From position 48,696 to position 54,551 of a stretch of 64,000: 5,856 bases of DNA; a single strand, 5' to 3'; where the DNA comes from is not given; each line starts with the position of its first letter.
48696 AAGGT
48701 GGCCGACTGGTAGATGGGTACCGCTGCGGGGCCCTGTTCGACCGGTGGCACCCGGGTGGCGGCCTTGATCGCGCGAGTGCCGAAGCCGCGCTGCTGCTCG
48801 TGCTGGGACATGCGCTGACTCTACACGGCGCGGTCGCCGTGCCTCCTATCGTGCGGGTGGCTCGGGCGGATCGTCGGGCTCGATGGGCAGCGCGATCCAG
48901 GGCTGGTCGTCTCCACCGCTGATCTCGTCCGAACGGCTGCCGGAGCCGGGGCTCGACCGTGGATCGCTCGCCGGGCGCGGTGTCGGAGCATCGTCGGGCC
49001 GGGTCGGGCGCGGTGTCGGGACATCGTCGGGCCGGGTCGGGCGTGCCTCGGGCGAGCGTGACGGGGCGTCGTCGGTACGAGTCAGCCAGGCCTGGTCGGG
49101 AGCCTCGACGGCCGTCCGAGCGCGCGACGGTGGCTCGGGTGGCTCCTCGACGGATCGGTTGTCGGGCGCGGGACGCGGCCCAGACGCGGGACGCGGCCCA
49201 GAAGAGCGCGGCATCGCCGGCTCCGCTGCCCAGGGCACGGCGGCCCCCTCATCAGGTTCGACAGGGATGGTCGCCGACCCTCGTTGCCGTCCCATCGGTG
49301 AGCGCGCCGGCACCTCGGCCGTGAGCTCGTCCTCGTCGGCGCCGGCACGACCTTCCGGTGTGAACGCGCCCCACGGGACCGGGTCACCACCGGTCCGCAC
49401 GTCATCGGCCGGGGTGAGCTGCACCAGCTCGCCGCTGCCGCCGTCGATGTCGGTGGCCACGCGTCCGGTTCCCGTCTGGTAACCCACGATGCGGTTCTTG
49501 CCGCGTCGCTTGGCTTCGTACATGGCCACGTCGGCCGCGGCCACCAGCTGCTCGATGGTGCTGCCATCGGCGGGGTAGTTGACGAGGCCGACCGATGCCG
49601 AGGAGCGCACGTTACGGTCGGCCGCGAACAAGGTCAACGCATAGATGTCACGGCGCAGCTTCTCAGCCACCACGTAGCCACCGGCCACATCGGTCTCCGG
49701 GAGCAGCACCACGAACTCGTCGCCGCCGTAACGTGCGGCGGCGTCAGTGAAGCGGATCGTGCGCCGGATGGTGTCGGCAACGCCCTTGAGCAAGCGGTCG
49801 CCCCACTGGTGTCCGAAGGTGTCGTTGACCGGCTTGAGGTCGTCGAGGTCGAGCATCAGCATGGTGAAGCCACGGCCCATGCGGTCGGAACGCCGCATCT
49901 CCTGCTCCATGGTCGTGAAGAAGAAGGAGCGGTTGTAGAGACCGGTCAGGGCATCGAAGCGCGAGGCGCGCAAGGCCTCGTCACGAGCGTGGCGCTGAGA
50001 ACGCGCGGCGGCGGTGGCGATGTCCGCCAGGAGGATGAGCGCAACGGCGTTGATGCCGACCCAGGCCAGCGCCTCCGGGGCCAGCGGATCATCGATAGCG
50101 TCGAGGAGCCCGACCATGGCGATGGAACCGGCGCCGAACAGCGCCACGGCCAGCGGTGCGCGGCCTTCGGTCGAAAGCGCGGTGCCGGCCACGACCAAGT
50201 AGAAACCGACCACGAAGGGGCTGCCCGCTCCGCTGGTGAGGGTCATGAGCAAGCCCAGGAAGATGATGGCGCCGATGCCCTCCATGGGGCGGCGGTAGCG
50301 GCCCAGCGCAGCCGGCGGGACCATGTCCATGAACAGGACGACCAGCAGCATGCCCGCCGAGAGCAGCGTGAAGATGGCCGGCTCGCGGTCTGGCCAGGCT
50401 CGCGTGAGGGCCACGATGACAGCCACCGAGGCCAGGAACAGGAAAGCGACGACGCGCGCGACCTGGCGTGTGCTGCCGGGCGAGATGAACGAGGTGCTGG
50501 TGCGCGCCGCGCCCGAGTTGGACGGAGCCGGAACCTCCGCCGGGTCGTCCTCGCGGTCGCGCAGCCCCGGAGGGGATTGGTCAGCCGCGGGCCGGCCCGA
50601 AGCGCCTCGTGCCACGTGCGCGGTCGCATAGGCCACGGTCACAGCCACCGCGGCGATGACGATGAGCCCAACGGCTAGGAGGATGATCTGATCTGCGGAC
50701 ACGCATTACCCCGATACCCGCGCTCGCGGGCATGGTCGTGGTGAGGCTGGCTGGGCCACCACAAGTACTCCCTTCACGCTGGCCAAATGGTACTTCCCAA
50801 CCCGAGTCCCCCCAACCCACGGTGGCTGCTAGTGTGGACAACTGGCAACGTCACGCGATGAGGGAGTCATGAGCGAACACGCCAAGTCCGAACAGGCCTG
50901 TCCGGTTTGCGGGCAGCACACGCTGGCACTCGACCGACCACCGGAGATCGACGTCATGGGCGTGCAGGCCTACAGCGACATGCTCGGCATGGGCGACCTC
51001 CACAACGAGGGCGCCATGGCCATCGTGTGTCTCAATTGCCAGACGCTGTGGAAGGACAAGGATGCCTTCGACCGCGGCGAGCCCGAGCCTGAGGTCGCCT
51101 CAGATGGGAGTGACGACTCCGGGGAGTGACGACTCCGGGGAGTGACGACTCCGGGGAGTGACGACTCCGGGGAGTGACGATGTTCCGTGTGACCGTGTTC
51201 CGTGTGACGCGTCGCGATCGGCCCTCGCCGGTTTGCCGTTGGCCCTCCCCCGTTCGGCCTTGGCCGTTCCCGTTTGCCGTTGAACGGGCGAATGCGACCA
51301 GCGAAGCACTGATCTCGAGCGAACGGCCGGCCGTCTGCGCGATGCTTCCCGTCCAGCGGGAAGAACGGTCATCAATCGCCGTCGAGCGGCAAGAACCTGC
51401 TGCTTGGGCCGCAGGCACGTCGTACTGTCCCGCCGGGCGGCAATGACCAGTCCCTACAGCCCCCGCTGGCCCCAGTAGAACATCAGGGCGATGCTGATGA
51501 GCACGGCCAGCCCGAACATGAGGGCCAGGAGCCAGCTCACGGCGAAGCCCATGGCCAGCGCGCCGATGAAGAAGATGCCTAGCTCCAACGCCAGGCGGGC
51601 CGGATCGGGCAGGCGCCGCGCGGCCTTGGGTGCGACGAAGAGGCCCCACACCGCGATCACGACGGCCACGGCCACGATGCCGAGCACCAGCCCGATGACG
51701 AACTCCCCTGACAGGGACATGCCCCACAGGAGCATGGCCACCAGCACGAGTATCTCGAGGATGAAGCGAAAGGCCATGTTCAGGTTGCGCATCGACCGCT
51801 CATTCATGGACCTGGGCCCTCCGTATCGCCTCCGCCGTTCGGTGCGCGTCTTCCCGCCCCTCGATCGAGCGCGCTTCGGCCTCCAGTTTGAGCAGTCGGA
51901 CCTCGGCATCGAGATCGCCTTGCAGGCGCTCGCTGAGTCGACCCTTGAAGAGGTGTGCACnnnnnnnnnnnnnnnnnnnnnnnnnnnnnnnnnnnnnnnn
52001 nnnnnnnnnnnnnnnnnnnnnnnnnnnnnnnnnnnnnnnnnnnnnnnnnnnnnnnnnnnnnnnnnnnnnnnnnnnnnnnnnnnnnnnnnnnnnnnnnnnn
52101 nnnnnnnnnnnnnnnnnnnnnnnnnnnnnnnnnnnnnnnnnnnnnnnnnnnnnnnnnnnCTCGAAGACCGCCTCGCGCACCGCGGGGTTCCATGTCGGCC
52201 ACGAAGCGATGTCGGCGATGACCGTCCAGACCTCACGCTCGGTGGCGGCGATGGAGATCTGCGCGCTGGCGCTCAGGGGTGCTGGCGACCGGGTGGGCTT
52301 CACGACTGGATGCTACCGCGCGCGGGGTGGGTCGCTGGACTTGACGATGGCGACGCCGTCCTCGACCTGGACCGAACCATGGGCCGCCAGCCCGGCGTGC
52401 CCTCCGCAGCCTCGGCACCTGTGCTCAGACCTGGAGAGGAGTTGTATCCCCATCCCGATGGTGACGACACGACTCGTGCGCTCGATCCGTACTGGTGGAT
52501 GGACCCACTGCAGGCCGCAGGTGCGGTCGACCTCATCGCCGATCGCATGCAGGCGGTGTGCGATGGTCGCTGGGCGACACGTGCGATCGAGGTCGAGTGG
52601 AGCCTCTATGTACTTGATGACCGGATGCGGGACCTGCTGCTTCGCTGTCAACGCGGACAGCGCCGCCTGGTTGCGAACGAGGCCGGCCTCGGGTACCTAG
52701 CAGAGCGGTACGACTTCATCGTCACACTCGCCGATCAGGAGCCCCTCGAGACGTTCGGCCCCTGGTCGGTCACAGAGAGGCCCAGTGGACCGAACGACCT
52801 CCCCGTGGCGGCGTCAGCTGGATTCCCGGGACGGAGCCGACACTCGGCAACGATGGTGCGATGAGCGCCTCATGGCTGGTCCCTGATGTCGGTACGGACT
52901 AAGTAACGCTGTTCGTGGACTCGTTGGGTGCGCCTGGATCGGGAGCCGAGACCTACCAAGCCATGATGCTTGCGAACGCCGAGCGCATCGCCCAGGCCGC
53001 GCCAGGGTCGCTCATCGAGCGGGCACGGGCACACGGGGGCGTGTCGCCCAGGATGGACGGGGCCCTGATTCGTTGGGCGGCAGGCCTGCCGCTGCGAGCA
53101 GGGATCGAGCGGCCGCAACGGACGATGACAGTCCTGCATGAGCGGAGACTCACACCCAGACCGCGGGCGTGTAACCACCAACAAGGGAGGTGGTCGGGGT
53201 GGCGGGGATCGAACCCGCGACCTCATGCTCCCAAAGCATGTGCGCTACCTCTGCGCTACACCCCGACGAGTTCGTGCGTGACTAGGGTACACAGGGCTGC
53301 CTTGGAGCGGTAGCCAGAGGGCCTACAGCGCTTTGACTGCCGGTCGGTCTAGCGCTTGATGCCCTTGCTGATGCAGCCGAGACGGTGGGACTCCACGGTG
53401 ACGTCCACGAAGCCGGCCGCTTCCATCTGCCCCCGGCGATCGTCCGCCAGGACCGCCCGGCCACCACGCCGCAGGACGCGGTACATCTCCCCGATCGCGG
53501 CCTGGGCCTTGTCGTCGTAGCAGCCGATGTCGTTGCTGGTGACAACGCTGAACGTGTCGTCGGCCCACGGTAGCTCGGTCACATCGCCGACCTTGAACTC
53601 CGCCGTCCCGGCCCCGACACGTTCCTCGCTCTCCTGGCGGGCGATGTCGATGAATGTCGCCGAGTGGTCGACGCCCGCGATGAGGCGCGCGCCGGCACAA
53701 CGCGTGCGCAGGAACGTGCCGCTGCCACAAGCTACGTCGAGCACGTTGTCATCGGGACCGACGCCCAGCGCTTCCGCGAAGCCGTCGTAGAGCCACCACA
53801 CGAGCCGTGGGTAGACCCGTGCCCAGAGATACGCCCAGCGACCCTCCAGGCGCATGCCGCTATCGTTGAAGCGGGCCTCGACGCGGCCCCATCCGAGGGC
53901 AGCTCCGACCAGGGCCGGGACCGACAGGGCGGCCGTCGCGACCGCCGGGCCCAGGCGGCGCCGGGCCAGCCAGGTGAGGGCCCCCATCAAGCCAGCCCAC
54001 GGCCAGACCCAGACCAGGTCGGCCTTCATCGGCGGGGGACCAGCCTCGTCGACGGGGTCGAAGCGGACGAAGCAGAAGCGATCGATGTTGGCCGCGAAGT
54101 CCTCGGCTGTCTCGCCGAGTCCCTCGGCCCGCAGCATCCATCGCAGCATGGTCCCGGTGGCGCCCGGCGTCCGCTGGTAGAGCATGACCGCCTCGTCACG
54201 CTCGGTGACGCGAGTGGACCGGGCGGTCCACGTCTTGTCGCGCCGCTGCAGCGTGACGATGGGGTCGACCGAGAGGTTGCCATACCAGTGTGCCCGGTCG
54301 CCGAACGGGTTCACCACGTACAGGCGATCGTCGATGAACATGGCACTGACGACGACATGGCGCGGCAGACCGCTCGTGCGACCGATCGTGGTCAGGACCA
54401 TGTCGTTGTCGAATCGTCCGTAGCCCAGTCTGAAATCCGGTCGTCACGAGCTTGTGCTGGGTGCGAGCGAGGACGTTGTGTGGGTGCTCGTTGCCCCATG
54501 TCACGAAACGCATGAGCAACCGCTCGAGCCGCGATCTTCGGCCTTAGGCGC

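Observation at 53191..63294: Array of tRNA-Pro(UGG) 5'-half + promoter-region repeats dividing ~10 kb into small co-oriented gene modules, with no integrase in sight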

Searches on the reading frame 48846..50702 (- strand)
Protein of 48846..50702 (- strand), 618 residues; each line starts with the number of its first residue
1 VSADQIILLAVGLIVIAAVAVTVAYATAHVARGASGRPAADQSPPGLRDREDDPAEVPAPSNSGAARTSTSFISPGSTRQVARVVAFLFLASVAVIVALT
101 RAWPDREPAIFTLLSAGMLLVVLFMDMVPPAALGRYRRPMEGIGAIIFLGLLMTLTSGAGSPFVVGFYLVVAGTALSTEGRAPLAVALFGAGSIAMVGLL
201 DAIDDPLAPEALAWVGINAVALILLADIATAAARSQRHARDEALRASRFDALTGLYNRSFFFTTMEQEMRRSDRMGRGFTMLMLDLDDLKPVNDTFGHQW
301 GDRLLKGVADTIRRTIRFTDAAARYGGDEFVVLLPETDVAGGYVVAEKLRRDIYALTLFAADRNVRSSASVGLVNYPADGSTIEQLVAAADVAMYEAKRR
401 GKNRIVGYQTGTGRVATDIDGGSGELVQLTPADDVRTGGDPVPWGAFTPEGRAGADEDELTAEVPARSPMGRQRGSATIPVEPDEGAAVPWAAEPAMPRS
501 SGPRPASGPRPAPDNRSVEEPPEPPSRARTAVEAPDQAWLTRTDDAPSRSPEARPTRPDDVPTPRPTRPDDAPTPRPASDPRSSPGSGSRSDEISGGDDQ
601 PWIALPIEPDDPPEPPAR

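Call 46: search_protein_families(library=pfam, proteins=[window:48846-50702:-], max_evalue=0.001)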
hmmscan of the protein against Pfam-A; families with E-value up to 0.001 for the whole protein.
window:48846-50702:- (618 aa): 1 family
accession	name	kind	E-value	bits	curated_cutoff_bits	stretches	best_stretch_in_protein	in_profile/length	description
PF00990.26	GGDEF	-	1.4e-42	145.7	23.8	1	249-404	3-161/161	Diguanylate cyclase, GGDEF domain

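Call 68: find_homologous_proteins(query=window:48846-50702:-, max_evalue=1e-40)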
Query window:48846-50702:- (618 aa): 381 proteins with E <= 1e-40 among 8000 candidates; the best 120 are listed.
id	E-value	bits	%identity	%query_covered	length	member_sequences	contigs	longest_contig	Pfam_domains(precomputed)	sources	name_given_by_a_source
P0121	2.1e-278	943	75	99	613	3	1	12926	PF00990.27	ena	-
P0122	4.2e-265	899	72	100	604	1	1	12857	PF00990.27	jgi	jgi:diguanylate cyclase (GGDEF)-like protein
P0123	2.3e-263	894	71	98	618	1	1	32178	PF00990.27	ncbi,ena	-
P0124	6.0e-263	892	72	99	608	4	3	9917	PF00990.27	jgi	-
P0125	4.6e-259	879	70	100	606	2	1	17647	PF00990.27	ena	-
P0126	2.8e-258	877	71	98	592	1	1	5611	PF00990.27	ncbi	-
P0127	8.8e-258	875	71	99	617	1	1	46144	PF00990.27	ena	-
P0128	1.2e-257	875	71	99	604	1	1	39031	PF00990.27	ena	-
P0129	4.7e-257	873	71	99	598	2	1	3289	PF00990.27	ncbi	-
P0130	6.6e-255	866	72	99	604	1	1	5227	PF00990.27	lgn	-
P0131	1.6e-253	861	72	99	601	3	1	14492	PF00990.27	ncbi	ncbi:MAG: GGDEF domain-containing protein [Candidatus Limnocylindrales bacterium]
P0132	4.3e-253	860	69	100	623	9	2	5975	PF00990.27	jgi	jgi:diguanylate cyclase (GGDEF)-like protein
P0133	4.6e-253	860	70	99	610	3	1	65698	PF00990.27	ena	-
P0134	5.2e-253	859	70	100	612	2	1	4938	PF00990.27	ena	-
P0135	1.3e-252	858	70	100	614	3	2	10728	PF00990.27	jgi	jgi:diguanylate cyclase (GGDEF)-like protein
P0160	2.6e-221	755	82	72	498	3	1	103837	PF00990.27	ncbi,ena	-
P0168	5.3e-214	731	89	61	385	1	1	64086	PF00990.27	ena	-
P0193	1.2e-186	640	59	100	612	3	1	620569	PF00990.27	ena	-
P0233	9.0e-107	376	49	67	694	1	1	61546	PF00990.27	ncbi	ncbi:MAG: diguanylate cyclase [Chloroflexota bacterium]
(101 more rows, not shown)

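Call 69: find_encoding_contigs(protein=P0160, flank=10000, max_places=2)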
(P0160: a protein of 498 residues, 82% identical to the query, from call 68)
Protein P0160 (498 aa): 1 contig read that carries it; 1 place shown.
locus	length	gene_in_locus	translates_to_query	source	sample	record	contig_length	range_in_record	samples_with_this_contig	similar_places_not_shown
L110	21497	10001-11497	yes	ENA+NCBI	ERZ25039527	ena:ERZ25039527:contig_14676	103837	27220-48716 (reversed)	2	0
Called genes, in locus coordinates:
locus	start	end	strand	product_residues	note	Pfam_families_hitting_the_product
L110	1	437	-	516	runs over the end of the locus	PF02922:CBM_48, PF00128:Alpha-amylase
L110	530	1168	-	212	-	PF01914:MarC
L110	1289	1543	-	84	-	-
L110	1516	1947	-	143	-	PF06197:DUF998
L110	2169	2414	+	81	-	PF19891:DUF6364 (weak), PF07878:RHH_5 (weak)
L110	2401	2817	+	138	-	PF01850:PIN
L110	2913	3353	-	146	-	PF08327:AHSA1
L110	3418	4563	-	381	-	PF14520:HHH_5 (faint), PF06897:DUF1269, PF14229:DUF4332 (faint)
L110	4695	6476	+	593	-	-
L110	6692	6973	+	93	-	PF18905:DUF5661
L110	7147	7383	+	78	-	PF02604:PhdYeFM_antitox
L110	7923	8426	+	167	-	PF10604:Polyketide_cyc2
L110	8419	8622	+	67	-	-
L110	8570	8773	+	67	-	PF10823:DUF2568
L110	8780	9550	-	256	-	PF09037:Sulphotransf (faint), PF13469:Sulfotransfer_3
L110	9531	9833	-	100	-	-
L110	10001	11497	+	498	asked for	PF00990:GGDEF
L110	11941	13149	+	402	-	PF01053:Cys_Met_Meta_PP, PF00155:Aminotran_1_2, PF00266:Aminotran_5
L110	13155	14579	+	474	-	PF05140:ResB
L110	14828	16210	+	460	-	PF03951:Gln-synt_N, PF00120:Gln-synt_C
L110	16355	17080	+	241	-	PF08240:ADH_N, PF16912:Glu_dehyd_C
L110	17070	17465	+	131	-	PF00107:ADH_zinc_N, PF16912:Glu_dehyd_C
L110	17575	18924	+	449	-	PF05977:MFS_3, PF07690:MFS_1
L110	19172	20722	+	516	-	PF00005:ABC_tran, PF13304:AAA_21 (faint), PF00005:ABC_tran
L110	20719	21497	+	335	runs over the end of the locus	PF02653:BPD_transp_2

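Call 70: find_encoding_contigs(protein=P0193, flank=10000, max_places=2)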
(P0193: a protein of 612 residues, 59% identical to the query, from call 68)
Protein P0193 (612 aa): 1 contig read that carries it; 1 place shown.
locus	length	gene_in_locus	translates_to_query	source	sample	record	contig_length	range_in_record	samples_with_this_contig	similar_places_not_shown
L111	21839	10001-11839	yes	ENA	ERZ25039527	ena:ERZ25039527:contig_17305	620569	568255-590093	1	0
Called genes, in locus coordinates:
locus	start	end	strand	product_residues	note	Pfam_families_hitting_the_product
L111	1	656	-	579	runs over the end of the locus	PF02129:Peptidase_S15, PF08530:PepX_C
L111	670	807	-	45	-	-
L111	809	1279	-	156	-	PF00005:ABC_tran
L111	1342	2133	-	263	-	PF00005:ABC_tran, PF13304:AAA_21 (faint)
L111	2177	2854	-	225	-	PF13407:Peripla_BP_4, PF13458:Peripla_BP_6 (weak)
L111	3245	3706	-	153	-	PF02653:BPD_transp_2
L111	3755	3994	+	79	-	-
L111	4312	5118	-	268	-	PF00392:GntR, PF07702:UTRA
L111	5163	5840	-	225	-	-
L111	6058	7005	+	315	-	PF00294:PfkB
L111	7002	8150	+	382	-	PF01208:URO-D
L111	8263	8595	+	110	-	PF05336:rhaM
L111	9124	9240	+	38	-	-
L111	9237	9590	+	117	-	PF10823:DUF2568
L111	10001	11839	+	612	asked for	PF00990:GGDEF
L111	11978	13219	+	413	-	PF01053:Cys_Met_Meta_PP, PF00155:Aminotran_1_2 (weak), PF00266:Aminotran_5 (weak)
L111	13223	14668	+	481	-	PF05140:ResB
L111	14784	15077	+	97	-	PF02604:PhdYeFM_antitox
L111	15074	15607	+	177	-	PF01850:PIN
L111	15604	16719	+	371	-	PF08240:ADH_N, PF16912:Glu_dehyd_C, PF00107:ADH_zinc_N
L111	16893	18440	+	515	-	PF00005:ABC_tran, PF13304:AAA_21 (faint), PF00005:ABC_tran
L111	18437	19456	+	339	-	PF02653:BPD_transp_2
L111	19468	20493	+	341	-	PF02653:BPD_transp_2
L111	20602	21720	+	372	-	PF13407:Peripla_BP_4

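Call 71: find_encoding_contigs(protein=P0233, flank=10000, max_places=2)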
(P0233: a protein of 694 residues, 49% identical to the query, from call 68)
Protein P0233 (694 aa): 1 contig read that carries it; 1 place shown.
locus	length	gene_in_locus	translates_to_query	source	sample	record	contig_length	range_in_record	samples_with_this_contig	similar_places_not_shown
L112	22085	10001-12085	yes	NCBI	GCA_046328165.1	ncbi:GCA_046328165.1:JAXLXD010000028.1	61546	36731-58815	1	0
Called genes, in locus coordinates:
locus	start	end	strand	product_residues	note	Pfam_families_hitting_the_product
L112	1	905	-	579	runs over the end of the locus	PF02538:Hydantoinase_B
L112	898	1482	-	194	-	PF19278:Hydant_A_C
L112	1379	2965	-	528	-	PF05378:Hydant_A_N, PF01968:Hydantoinase_A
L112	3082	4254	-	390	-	PF13556:HTH_30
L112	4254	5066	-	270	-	PF03476:MOSC_N, PF03473:MOSC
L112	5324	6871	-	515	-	PF00144:Beta-lactamase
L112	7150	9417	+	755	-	PF00990:GGDEF, PF00563:EAL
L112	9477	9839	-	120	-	PF06961:DUF1294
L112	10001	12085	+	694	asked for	PF00990:GGDEF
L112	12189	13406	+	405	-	PF01053:Cys_Met_Meta_PP, PF00155:Aminotran_1_2 (weak), PF00266:Aminotran_5 (weak)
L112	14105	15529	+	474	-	PF05140:ResB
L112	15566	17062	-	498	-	PF03480:DctP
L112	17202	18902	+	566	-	PF13581:HATPase_c_2 (weak), PF02518:HATPase_c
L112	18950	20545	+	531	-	-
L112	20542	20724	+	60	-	-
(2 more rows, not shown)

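Call 81: find_encoding_contigs(protein=P0123, flank=10000, max_places=2)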
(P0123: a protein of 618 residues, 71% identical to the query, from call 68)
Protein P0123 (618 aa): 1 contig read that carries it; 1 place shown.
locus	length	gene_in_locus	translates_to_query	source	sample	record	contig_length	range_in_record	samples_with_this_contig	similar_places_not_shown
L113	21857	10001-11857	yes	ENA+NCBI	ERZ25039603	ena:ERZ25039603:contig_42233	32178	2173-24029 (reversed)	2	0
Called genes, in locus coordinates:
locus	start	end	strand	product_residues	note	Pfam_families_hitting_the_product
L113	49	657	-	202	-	-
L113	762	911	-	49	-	-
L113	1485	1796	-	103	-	PF04542:Sigma70_r2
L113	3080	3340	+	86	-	-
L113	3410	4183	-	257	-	PF03706:LPG_synthase_TM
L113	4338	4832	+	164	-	PF00535:Glycos_transf_2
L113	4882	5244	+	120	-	-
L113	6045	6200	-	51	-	-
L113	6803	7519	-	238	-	-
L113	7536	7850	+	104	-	-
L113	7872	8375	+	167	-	PF10604:Polyketide_cyc2, PF03364:Polyketide_cyc (weak)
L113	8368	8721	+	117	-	PF10823:DUF2568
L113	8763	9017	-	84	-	-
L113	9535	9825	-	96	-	-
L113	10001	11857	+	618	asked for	PF00990:GGDEF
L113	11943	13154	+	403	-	PF01053:Cys_Met_Meta_PP, PF00155:Aminotran_1_2, PF01041:DegT_DnrJ_EryC1 (weak), PF00266:Aminotran_5 (weak)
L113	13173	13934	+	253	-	PF05140:ResB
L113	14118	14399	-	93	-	-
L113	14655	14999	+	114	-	PF04542:Sigma70_r2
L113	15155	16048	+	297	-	PF03951:Gln-synt_N, PF00120:Gln-synt_C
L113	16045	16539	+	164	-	PF00120:Gln-synt_C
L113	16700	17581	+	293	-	PF19420:DDAH_eukar, PF02274:ADI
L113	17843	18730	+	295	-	PF16912:Glu_dehyd_C, PF00107:ADH_zinc_N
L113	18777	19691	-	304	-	PF00165:HTH_AraC (faint), PF12833:HTH_18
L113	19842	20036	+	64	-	PF06902:Fer4_19, PF13459:Fer4_15, PF13370:Fer4_13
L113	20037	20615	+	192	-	PF07992:Pyr_redox_2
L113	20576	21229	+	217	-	PF07992:Pyr_redox_2, PF14759:Reductase_C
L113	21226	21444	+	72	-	-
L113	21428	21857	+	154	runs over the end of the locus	-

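Call 91: find_encoding_contigs(protein=P0168, flank=10000, max_places=2)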
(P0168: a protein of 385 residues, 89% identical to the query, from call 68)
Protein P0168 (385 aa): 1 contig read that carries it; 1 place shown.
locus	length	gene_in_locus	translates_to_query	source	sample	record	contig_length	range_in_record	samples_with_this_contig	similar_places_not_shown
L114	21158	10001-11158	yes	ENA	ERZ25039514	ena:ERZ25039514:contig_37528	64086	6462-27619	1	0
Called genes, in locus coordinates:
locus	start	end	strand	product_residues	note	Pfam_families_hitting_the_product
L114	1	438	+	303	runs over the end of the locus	PF12697:Abhydrolase_6, PF00561:Abhydrolase_1, PF12146:Hydrolase_4 (weak), PF03096:Ndr (faint)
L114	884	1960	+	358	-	PF00144:Beta-lactamase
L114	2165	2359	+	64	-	-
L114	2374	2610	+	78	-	PF02604:PhdYeFM_antitox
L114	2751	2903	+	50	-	-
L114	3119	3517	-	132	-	PF01850:PIN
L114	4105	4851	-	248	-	PF26999:ABC-2_memb_rel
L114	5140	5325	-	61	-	-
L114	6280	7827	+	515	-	PF14264:Glucos_trans_II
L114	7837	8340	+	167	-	PF10604:Polyketide_cyc2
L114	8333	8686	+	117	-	PF10823:DUF2568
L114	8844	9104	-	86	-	-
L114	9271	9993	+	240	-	-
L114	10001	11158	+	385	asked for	PF00990:GGDEF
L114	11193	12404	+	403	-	PF01053:Cys_Met_Meta_PP, PF00155:Aminotran_1_2, PF01041:DegT_DnrJ_EryC1 (weak), PF01212:Beta_elim_lyase (weak), PF00266:Aminotran_5 (weak)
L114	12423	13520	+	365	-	PF05140:ResB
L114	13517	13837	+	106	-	PF05140:ResB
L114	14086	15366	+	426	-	PF03951:Gln-synt_N, PF00120:Gln-synt_C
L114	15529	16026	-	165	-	-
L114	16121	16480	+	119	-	-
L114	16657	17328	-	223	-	-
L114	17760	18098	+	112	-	PF22604:TetR_HI_0893_C (weak)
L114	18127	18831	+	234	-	PF08240:ADH_N, PF16912:Glu_dehyd_C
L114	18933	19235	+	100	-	PF16912:Glu_dehyd_C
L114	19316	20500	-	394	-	PF02746:MR_MLE_N, PF13378:MR_MLE_C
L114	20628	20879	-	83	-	-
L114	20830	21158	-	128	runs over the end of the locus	PF22725:GFO_IDH_MocA_C3 (weak)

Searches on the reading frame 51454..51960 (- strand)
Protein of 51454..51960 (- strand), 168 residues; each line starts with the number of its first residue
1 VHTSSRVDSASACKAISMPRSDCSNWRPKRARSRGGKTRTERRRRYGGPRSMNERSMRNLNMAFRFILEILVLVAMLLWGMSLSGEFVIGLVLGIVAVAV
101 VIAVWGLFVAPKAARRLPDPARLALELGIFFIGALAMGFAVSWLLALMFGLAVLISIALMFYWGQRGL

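Call 46: search_protein_families(library=pfam, proteins=[window:51454-51960:-], max_evalue=0.001)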
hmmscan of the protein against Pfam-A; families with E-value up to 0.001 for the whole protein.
window:51454-51960:- (168 aa): 1 family
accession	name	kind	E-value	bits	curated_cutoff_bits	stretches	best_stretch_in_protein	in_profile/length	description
PF10823.13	DUF2568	-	1e-19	71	24.2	1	64-153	2-91/92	Protein of unknown function (DUF2568)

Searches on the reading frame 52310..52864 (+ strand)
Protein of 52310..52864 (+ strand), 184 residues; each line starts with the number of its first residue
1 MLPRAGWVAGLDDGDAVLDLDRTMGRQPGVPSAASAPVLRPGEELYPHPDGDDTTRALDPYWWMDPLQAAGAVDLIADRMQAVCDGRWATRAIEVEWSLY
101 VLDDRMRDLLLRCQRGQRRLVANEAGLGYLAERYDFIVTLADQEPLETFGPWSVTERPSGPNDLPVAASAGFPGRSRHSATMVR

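Call 46: search_protein_families(library=pfam, proteins=[window:52310-52864:+], max_evalue=0.001)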
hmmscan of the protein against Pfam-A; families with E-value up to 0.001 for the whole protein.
window:52310-52864:+ (184 aa): 1 family
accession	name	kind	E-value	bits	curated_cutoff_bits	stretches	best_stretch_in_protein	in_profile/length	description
PF01297.22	ZnuA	-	4.4e-09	36.7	29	1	43-141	81-183/263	Zinc-uptake complex component A periplasmic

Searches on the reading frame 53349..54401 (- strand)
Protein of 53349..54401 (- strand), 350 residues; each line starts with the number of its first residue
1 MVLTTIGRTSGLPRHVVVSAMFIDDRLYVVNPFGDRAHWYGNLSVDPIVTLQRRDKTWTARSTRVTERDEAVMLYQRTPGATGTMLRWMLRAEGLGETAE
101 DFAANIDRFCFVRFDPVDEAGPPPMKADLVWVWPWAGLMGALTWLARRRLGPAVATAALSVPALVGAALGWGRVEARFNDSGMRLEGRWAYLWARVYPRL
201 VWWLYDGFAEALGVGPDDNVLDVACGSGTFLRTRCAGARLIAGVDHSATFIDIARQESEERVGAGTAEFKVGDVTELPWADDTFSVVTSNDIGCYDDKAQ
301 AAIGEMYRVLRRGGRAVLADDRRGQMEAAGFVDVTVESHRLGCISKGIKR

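Call 18: search_protein_families(library=pfam, proteins=[window:53349-54401:-], max_evalue=0.01)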
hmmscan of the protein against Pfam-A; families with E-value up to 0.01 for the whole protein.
window:53349-54401:- (350 aa): 8 families
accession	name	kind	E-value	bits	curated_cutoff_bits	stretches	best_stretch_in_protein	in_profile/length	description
PF13649.12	Methyltransf_25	-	9.1e-17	62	27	1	220-314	1-97/97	Methyltransferase domain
PF08241.18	Methyltransf_11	-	2.2e-15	57.5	21.2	1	221-317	1-94/95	Methyltransferase domain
PF13847.12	Methyltransf_31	-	7.1e-15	55.4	27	1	217-322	4-113/145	Methyltransferase domain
PF01209.24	Ubie_methyltran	-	1.5e-09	38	20.1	1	214-319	45-152/233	ubiE/COQ5 methyltransferase family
PF04075.20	F420H2_quin_red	-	3.9e-08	33.9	22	1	2-76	27-103/130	F420H(2)-dependent quinone reductase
PF08242.18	Methyltransf_12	-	1.6e-07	32.4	30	1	221-315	1-97/98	Methyltransferase domain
PF13489.12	Methyltransf_23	-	1e-05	25.8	27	1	216-323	22-121/164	Methyltransferase domain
PF01170.24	UPF0020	-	0.0054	16.9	22.3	0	213-290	25-128/197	RMKL-like, methyltransferase domain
